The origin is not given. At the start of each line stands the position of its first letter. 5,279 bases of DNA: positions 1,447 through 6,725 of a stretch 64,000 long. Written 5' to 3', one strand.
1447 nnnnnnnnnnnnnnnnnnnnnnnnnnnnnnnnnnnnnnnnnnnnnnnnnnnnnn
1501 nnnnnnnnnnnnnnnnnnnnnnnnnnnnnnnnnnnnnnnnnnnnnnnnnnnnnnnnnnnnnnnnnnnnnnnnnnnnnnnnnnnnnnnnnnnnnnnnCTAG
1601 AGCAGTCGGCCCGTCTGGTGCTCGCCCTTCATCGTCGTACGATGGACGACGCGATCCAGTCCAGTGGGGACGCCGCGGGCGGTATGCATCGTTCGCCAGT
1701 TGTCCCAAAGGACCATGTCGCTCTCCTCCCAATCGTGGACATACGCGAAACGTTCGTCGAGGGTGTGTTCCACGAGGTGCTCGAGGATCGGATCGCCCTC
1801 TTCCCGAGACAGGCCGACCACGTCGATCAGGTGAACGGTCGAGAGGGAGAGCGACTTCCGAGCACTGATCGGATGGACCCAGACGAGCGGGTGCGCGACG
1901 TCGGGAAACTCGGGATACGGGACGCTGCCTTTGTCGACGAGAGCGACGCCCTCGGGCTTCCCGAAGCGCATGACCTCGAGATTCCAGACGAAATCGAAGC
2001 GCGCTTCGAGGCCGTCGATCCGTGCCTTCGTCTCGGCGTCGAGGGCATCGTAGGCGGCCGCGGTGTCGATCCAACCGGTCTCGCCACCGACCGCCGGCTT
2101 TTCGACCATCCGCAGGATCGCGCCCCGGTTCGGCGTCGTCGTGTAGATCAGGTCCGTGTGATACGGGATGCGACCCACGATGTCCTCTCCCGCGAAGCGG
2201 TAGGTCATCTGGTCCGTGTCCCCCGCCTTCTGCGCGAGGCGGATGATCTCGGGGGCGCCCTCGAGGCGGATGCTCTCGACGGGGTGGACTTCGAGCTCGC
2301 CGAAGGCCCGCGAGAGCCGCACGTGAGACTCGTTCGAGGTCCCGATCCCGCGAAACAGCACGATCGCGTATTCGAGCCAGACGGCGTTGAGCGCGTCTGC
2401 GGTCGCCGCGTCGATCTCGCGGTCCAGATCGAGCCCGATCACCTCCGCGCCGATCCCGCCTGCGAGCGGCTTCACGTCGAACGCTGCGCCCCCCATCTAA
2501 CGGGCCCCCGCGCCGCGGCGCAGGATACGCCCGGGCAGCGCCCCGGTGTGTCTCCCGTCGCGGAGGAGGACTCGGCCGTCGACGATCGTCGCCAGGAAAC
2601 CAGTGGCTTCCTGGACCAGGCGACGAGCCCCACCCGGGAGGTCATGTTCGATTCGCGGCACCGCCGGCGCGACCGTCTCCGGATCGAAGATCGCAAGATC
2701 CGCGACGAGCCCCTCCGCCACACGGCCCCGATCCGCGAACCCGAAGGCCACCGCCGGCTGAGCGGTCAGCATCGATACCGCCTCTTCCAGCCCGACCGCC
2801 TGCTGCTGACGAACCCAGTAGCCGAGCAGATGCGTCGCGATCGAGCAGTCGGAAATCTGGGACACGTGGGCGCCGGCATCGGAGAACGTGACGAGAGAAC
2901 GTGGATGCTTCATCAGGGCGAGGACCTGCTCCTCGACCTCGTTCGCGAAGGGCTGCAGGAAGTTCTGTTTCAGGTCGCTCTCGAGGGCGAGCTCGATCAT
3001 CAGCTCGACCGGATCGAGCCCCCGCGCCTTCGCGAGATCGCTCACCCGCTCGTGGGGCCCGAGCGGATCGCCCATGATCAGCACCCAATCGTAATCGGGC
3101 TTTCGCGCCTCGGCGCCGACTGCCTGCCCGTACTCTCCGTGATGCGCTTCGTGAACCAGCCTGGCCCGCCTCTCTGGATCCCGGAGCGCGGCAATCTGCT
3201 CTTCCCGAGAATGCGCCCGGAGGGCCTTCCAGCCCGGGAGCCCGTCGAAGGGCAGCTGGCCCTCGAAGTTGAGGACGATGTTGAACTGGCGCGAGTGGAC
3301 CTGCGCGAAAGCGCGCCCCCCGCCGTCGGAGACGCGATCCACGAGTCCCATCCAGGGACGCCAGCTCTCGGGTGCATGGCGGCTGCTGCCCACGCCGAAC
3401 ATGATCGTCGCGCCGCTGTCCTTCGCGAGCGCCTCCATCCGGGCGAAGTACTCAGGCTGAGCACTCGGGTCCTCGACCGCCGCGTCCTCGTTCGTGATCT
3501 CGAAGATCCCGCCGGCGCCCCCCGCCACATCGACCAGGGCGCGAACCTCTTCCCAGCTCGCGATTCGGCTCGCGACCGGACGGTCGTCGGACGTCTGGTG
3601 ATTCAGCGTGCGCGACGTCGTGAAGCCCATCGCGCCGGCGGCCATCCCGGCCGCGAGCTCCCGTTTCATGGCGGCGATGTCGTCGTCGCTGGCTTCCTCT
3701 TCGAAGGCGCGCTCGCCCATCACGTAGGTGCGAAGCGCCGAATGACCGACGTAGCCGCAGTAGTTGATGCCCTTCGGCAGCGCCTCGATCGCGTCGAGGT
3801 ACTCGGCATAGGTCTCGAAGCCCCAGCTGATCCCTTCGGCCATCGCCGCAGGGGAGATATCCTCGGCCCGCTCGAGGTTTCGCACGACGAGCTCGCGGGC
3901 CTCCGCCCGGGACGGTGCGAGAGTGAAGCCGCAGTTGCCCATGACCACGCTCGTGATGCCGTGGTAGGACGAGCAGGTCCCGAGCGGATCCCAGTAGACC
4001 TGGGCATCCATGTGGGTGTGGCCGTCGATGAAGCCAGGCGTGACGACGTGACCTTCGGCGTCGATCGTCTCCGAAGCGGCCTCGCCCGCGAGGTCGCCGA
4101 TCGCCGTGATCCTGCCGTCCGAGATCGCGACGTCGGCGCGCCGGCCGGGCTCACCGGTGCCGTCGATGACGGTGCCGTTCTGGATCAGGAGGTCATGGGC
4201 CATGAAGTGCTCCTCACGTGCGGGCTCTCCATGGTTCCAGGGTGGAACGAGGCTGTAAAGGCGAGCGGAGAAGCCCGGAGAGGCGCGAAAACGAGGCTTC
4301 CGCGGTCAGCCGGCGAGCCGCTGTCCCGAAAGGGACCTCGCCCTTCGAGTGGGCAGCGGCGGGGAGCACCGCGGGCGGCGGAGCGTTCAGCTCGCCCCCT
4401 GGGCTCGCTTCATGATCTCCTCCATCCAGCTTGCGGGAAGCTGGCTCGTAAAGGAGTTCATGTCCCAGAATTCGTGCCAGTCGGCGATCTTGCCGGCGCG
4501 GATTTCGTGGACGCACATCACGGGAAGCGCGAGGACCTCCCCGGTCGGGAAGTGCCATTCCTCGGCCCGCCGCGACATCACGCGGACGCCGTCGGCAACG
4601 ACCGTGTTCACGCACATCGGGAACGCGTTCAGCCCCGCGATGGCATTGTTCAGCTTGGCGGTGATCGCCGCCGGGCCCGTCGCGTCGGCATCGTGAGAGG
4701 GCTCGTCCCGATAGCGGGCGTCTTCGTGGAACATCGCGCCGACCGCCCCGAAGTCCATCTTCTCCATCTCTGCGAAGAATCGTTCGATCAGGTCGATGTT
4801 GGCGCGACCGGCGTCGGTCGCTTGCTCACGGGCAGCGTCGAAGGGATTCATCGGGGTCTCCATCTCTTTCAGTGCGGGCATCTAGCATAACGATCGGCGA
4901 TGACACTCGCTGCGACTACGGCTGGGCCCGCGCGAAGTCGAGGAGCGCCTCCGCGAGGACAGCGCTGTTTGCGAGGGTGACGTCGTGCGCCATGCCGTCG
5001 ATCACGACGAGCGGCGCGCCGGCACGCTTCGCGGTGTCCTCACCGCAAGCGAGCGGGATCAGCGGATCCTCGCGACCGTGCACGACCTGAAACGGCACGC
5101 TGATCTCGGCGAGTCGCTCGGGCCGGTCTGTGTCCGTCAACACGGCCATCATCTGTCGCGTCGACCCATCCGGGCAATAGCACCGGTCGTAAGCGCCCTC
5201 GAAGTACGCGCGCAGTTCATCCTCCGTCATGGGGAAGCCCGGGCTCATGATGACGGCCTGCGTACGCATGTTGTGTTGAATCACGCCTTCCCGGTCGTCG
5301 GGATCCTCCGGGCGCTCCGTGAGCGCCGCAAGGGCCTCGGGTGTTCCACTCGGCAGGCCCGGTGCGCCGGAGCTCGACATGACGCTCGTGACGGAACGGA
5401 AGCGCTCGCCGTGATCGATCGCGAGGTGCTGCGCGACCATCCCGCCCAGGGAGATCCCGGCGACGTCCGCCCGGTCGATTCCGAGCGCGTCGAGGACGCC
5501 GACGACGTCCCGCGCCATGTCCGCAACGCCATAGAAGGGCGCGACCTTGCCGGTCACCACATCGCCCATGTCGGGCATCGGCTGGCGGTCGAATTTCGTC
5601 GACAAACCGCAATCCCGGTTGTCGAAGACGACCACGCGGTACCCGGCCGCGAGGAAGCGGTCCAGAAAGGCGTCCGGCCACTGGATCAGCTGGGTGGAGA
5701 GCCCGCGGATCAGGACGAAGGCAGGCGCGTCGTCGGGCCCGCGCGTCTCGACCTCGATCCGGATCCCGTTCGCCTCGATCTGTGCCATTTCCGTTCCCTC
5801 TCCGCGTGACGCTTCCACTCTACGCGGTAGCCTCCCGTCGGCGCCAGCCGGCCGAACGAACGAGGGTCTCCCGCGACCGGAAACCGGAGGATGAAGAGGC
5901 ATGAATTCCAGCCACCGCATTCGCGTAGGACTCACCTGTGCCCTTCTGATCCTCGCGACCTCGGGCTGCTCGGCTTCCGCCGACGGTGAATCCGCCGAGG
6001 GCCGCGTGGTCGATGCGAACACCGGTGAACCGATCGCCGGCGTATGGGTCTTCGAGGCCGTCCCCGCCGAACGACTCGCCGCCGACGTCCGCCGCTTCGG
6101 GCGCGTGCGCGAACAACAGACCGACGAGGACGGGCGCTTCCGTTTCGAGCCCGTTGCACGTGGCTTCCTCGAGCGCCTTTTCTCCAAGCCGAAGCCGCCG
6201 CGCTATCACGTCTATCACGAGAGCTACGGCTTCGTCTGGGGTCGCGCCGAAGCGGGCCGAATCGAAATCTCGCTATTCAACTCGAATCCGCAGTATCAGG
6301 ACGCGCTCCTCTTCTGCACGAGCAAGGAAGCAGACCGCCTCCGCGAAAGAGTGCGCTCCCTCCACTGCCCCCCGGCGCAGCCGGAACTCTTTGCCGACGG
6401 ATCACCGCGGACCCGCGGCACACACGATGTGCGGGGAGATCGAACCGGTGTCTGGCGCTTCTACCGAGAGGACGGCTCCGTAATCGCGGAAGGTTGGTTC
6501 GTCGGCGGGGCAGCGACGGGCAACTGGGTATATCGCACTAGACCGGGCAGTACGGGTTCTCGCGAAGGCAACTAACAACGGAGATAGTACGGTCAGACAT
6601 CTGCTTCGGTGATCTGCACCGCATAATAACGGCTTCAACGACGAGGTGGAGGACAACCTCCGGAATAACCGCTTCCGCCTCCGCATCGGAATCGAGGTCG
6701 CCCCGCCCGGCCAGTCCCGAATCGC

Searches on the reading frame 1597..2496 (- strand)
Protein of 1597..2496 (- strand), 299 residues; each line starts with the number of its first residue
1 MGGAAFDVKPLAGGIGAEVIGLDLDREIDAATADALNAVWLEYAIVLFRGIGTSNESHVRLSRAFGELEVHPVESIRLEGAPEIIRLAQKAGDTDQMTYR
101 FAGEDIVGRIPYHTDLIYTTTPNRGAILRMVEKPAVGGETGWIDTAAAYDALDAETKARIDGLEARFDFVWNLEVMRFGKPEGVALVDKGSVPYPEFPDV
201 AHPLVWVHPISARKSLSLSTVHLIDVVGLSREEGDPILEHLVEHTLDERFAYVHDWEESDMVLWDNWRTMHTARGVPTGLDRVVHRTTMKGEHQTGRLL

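Call 44: search_protein_families(library=pfam, proteins=[window:1597-2496:-], max_evalue=0.001)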
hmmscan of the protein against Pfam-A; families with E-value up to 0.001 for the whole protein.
window:1597-2496:- (299 aa): 1 family
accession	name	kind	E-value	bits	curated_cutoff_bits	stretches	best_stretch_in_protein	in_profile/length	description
PF02668.22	TauD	-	3.6e-59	201.3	27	1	7-288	1-267/267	Taurine catabolism dioxygenase TauD, TfdA family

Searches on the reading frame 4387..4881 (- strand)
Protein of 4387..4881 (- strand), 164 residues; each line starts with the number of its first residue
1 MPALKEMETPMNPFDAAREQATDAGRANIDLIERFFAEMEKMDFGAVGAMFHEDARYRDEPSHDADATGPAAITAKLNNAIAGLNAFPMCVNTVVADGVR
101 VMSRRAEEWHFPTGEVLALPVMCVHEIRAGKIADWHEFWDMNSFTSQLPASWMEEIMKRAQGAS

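Call 44: search_protein_families(library=pfam, proteins=[window:4387-4881:-], max_evalue=0.001)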
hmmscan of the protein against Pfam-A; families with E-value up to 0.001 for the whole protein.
window:4387-4881:- (164 aa): 3 families
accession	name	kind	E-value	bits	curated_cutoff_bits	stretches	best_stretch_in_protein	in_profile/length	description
PF12680.13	SnoaL_2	-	3.5e-13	50.4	27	1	32-135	1-102/102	SnoaL-like domain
PF07858.18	LEH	-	9.6e-10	39.3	24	1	27-148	2-120/122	Limonene-1,2-epoxide hydrolase catalytic domain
PF07366.18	SnoaL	-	2.6e-06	27.7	28.4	1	32-148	3-126/126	SnoaL-like polyketide cyclase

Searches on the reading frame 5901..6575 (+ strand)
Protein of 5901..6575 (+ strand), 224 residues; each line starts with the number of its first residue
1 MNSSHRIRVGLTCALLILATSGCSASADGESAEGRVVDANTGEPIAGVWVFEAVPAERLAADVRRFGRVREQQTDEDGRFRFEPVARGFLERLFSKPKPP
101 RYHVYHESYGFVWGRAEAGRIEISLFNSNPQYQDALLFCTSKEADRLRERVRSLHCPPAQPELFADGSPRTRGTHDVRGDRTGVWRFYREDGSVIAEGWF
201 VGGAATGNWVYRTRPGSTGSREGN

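Call 44: search_protein_families(library=pfam, proteins=[window:5901-6575:+], max_evalue=0.001)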
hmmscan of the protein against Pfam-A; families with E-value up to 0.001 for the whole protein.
window:5901-6575:+ (224 aa): 1 family
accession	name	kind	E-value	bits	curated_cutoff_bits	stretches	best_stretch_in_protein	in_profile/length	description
PF13620.12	CarboxypepD_reg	-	0.00023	21.9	32.3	1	33-88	3-48/82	Carboxypeptidase regulatory-like domain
